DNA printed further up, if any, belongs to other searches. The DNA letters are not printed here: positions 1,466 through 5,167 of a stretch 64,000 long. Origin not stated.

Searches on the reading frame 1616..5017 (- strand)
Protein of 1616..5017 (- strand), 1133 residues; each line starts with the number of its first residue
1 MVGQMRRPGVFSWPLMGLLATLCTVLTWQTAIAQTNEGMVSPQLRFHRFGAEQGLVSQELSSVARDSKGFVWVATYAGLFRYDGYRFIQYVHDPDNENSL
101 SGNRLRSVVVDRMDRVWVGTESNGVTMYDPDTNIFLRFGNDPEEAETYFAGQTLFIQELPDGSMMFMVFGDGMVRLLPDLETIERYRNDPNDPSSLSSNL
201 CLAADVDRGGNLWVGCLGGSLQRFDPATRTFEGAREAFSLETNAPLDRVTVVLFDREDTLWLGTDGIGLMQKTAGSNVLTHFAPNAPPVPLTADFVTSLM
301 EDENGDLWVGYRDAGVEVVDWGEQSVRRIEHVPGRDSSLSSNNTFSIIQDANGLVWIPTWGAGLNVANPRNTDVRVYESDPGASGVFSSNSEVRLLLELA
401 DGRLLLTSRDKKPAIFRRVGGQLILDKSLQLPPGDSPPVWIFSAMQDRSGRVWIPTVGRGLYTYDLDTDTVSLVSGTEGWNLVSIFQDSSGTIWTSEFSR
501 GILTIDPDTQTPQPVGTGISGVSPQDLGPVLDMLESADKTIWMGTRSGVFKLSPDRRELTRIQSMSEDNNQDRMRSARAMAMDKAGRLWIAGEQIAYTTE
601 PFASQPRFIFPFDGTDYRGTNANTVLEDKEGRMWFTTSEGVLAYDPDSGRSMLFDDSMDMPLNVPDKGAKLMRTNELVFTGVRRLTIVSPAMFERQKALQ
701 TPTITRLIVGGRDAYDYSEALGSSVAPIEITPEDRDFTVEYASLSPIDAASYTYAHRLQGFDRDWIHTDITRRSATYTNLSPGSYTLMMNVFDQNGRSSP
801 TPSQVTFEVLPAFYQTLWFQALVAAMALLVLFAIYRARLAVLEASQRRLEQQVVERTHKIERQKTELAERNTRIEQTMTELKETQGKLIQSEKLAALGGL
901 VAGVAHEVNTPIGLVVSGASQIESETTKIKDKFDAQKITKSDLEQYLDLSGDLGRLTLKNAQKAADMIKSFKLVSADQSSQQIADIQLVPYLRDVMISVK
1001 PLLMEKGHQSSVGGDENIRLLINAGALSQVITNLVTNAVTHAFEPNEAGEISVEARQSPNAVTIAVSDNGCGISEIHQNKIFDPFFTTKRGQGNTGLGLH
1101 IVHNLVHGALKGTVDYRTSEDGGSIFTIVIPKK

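Call 5: search_protein_families(library=pfam, proteins=[window:1616-5017:-], max_evalue=0.1)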
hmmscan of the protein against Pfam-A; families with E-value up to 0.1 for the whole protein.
window:1616-5017:- (1133 aa): 6 families
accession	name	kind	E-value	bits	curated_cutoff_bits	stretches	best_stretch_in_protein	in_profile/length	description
PF07494.17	Reg_prop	-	3.4e-32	106.8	20.4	1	291-310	2-21/24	Two component regulator propeller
PF02518.31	HATPase_c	-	6.7e-26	91.3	26.4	1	1026-1132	5-109/111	Histidine kinase-, DNA gyrase B-, and HSP90-like ATPase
PF07495.19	Y_Y_Y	-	4.3e-11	43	26.6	1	752-810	8-65/65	Y_Y_Y domain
PF13581.12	HATPase_c_2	-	2.7e-08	34.3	27.4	1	1033-1124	38-121/127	Histidine kinase-like ATPase domain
PF14501.12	HATPase_c_5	-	6.6e-05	23.2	22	1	1023-1120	2-92/102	GHKL domain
PF16819.11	DUF5074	-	0.068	12.7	27.2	0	458-562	116-221/353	Domain of unknown function (DUF5074)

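Call 6: search_protein_families(library=ncbifam, proteins=[window:1616-5017:-], max_evalue=0.1)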
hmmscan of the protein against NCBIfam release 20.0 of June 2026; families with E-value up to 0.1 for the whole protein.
window:1616-5017:- (1133 aa): 83 families (the best 25 are shown)
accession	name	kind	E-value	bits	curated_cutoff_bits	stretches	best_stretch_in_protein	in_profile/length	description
NF008468.0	PRK11360.1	equivalog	1.7e-32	112.6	646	2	1021-1132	501-608/616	two-component system sensor histidine kinase AtoS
NF038348.1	T2SS_HK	subfamily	1e-26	93.5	450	2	1022-1131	467-572/574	histidine kinase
NF007688.0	PRK10364.1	equivalog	3.9e-25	88.5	479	2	1022-1132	347-451/460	two-component system sensor histidine kinase ZraS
NF047497.1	HK_LIC_12097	equivalog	5e-25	88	500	1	876-1131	129-365/367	LIC_12097 family sensor histidine kinase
NF046044.1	PnpS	equivalog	6.6e-24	84.6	400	1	900-1131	173-390/390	two-component system histidine kinase PnpS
NF052573.1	HisKinEspAMyxo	equivalog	6.3e-23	80.7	1400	1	874-1130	361-609/755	serine histidine kinase EspA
NF052574.1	HisKinEspCMyxo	equivalog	7e-23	80.7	1200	1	875-1131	395-636/785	serine histidine kinase EspC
NF033091.0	HK_VanS_ACDEFG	equivalog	4.5e-19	68.6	400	1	857-1131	32-293/293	vancomycin resistance histidine kinase VanS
NF010411.0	PRK13837.1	equivalog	5.1e-19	67.8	647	1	830-1132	383-675/828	two-component system VirA-like sensor kinase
NF052228.1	T9SS_PorZ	equivalog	1.6e-18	66.6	260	4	56-132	530-617/757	type IX secretion system anionic LPS delivery protein PorZ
NF008312.0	PRK11100.1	equivalog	4.3e-18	65.4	356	1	973-1132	316-474/477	two-component system sensor histidine kinase CreC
NF040750.1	tetrathio_HK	equivalog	1e-17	63.9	750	1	869-1108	310-531/555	tetrathionate respiration histidine kinase TtrS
NF012226.0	AdeS_HK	equivalog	1.1e-17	64.2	500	1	869-1131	112-352/353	two-component sensor histidine kinase AdeS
NF041735.1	hist_kin_RppB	equivalog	1.5e-17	63.6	400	1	902-1131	221-438/438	two-component system sensor histidine kinase RppB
TIGR02966.1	phoR_proteo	equivalog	2.2e-17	63.1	334.2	1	901-1129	118-332/333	phosphate regulon sensor histidine kinase PhoR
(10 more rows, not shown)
